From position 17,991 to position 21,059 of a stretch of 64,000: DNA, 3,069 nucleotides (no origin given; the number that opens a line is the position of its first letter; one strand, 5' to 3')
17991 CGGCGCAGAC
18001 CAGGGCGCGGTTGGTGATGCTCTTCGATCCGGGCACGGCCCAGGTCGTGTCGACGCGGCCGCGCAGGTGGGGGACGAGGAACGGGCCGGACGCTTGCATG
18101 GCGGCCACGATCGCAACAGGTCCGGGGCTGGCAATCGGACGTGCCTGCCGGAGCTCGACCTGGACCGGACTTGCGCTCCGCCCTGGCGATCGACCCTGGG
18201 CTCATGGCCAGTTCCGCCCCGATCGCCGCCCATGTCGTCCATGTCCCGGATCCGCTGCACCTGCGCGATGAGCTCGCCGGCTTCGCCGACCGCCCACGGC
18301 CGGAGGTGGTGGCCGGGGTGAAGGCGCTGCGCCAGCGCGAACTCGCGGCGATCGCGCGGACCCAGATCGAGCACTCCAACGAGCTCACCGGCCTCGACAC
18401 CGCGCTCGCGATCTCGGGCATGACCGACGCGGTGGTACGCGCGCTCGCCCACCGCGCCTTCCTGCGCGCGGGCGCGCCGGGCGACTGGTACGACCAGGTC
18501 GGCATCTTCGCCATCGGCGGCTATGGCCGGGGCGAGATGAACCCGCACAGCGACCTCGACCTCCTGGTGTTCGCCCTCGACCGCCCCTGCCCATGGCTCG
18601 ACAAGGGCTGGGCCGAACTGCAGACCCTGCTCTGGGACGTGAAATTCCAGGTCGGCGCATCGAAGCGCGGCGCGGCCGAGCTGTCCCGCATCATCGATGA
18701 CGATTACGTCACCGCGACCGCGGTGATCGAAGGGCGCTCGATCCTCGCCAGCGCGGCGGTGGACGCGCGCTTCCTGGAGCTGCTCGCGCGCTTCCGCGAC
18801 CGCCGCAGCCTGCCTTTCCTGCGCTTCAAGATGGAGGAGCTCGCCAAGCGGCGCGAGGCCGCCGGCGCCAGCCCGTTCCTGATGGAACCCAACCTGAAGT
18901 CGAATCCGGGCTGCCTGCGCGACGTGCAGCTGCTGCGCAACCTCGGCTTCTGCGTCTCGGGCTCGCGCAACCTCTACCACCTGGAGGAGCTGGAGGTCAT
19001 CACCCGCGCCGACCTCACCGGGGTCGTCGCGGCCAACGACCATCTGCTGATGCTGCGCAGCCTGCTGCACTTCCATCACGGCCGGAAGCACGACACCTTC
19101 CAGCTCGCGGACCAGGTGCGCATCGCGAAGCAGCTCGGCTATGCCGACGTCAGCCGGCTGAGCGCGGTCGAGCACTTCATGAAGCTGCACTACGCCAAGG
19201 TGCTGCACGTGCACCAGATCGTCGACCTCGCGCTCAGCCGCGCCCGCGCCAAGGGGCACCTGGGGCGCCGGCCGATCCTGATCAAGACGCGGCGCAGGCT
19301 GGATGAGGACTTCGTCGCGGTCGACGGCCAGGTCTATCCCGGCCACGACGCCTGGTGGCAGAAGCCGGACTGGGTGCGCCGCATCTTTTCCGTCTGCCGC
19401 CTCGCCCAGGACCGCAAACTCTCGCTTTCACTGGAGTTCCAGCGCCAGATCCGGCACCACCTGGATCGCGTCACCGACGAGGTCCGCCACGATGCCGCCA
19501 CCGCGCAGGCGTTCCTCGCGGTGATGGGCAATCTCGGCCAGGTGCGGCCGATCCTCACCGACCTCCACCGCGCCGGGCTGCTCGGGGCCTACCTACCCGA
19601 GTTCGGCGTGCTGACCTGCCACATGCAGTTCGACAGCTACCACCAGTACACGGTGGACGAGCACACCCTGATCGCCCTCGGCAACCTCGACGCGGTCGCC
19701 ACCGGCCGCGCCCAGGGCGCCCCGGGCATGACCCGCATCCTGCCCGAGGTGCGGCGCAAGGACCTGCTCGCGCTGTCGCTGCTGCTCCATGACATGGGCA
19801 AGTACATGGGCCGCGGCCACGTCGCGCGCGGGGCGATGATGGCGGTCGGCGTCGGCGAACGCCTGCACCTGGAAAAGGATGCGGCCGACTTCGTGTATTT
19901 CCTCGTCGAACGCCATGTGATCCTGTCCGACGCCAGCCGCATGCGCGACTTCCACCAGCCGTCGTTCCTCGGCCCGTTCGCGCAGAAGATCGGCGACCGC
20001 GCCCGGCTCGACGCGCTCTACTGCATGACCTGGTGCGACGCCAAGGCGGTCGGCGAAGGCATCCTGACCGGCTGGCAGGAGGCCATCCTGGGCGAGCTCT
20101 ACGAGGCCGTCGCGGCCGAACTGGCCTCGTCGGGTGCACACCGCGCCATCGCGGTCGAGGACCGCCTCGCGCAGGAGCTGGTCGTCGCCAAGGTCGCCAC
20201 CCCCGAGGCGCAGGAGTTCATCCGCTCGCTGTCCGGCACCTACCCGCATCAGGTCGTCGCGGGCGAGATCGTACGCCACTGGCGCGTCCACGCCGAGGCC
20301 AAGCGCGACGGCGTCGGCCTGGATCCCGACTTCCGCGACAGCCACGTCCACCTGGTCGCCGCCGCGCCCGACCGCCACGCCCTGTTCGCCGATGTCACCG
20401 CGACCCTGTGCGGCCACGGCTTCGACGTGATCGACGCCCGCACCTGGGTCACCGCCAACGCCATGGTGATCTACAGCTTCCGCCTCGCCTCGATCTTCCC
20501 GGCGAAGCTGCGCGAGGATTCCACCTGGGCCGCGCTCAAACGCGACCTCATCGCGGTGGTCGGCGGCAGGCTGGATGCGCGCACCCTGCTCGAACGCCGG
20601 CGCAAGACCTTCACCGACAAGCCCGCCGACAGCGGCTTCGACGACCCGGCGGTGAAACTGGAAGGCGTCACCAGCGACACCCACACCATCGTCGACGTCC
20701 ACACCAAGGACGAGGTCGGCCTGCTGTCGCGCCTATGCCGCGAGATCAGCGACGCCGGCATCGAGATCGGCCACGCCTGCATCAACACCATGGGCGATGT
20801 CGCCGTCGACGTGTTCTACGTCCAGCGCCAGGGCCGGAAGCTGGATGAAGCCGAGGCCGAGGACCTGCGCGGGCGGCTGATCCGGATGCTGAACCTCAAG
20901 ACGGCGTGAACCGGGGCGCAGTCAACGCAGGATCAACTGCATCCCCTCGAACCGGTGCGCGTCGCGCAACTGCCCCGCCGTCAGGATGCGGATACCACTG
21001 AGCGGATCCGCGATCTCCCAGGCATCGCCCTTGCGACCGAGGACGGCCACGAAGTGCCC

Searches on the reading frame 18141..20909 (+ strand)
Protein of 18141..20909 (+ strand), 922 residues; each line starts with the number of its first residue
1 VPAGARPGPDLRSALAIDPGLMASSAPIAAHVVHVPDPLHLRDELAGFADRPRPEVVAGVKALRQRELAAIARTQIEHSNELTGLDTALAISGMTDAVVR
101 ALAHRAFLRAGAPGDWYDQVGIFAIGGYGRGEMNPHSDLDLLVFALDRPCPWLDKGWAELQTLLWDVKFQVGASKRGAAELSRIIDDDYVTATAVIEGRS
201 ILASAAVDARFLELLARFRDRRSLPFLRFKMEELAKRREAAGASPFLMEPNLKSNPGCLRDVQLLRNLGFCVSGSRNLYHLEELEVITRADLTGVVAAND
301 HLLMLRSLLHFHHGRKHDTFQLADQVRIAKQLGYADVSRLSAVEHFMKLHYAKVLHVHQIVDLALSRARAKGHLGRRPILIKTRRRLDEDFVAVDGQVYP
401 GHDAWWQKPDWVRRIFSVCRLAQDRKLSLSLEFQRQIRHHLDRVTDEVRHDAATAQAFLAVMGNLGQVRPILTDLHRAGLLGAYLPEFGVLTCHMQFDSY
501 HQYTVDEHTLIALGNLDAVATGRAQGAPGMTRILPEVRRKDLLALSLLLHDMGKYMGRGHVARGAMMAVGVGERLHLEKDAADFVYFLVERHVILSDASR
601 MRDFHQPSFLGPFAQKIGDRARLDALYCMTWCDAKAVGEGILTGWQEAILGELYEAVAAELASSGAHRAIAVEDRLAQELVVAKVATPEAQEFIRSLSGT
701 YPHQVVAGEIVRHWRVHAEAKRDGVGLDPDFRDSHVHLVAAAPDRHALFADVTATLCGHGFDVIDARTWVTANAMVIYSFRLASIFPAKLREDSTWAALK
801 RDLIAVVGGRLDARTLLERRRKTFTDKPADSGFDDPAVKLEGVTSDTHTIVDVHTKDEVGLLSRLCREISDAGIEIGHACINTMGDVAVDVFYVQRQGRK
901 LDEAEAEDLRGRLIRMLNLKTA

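Call 43: search_protein_families(library=pfam, proteins=[window:18141-20909:+], max_evalue=0.00001)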
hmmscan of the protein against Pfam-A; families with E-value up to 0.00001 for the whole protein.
window:18141-20909:+ (922 aa): 3 families
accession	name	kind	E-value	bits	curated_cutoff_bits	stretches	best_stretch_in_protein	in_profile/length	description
PF08335.16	GlnD_UR_UTase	-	5.3e-25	88.5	21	1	226-361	2-137/141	GlnD PII-uridylyltransferase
PF24931.1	ACT_ACR9_3rd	-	2.1e-06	28.2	27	1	838-913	2-80/98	ACR9-like, ACT-like domain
PF01842.31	ACT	-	4.4e-06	26.8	27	0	850-896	2-50/66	ACT domain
